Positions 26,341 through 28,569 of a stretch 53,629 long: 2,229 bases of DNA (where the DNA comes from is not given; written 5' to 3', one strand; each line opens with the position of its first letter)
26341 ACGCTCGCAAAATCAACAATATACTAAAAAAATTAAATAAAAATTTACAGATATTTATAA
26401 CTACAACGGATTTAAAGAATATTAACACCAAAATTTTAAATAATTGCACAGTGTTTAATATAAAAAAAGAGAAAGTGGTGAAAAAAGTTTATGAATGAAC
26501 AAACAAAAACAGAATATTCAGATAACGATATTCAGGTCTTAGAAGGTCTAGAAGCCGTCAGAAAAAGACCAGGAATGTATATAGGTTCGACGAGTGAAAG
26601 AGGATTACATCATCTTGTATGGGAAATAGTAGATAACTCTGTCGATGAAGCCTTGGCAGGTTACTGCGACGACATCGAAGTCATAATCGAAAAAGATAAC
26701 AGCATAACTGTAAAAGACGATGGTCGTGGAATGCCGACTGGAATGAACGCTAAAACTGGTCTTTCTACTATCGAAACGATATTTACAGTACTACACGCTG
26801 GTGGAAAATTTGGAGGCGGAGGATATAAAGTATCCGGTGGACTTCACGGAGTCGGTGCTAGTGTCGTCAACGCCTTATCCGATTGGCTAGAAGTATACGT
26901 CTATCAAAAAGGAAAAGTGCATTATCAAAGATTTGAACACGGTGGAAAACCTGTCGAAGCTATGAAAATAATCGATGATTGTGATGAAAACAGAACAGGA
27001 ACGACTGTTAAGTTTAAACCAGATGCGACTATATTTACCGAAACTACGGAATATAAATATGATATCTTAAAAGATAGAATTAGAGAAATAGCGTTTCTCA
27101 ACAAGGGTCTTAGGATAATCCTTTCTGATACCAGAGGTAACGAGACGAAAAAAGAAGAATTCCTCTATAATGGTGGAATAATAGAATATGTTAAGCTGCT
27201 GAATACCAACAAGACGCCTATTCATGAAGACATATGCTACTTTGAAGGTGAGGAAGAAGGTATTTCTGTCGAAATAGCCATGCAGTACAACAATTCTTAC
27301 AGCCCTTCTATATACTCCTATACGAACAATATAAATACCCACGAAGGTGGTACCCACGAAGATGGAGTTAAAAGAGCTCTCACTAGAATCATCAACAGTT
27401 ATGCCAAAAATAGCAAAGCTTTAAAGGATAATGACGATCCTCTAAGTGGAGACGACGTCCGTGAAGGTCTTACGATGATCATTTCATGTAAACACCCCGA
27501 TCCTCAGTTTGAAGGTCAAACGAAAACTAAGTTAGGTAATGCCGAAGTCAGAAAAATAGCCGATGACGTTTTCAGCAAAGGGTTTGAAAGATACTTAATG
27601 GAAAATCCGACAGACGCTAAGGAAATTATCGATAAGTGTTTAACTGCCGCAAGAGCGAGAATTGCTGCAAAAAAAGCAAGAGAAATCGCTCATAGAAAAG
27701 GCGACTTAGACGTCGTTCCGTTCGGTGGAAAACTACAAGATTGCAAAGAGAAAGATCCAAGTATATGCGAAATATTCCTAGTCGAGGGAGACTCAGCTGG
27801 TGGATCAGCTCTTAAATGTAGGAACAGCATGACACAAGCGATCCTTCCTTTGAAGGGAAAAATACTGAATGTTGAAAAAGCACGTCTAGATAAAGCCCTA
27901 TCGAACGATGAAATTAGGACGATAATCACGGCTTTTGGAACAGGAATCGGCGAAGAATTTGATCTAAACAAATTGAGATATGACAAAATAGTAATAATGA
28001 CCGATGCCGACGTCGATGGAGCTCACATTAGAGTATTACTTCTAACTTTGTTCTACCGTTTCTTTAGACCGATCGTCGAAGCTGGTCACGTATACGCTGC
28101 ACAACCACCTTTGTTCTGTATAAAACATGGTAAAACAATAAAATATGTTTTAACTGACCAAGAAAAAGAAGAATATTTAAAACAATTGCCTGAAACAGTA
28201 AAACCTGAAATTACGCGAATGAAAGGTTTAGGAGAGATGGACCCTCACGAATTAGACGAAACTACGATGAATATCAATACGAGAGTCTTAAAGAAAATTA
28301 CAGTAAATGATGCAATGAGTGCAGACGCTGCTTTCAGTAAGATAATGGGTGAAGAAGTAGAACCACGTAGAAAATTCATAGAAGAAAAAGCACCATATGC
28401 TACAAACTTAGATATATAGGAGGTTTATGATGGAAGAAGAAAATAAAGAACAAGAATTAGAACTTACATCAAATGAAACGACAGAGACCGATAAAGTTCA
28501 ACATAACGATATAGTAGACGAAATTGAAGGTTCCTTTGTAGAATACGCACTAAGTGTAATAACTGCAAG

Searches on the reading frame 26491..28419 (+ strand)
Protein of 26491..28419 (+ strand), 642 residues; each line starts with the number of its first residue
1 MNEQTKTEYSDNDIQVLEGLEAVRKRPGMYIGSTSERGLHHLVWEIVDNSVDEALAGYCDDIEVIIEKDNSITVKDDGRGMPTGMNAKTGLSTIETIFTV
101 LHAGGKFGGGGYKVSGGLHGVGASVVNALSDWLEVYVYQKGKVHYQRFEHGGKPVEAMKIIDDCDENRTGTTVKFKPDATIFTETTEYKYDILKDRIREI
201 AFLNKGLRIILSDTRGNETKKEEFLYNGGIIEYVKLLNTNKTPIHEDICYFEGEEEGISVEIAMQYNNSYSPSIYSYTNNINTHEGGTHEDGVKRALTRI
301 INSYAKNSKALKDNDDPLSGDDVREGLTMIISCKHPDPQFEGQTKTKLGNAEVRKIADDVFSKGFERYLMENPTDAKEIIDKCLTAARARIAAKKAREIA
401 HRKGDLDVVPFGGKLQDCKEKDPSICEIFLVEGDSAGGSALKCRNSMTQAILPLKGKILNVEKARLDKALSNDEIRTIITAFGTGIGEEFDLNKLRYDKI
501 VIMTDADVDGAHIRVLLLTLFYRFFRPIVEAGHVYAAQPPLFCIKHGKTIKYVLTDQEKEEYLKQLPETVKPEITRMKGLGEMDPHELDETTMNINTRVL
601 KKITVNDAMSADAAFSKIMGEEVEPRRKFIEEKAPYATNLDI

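Call 12: search_protein_families(library=pfam, proteins=[window:26491-28419:+], max_evalue=0.00001)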
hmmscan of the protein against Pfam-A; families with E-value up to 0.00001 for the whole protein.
window:26491-28419:+ (642 aa): 4 families
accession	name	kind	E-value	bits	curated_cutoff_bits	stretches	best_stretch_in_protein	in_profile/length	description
PF00204.31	DNA_gyraseB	-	3.9e-65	219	27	1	229-398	1-172/173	DNA gyrase B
PF00986.26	DNA_gyraseB_C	-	2.7e-23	82.3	29.8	1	571-631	3-63/63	DNA gyrase B subunit, carboxyl terminus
PF01751.28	Toprim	-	5.3e-18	65.4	23.1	1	427-538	1-95/96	Toprim domain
PF02518.31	HATPase_c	-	1e-15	58.5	26.4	1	36-179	3-109/111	Histidine kinase-, DNA gyrase B-, and HSP90-like ATPase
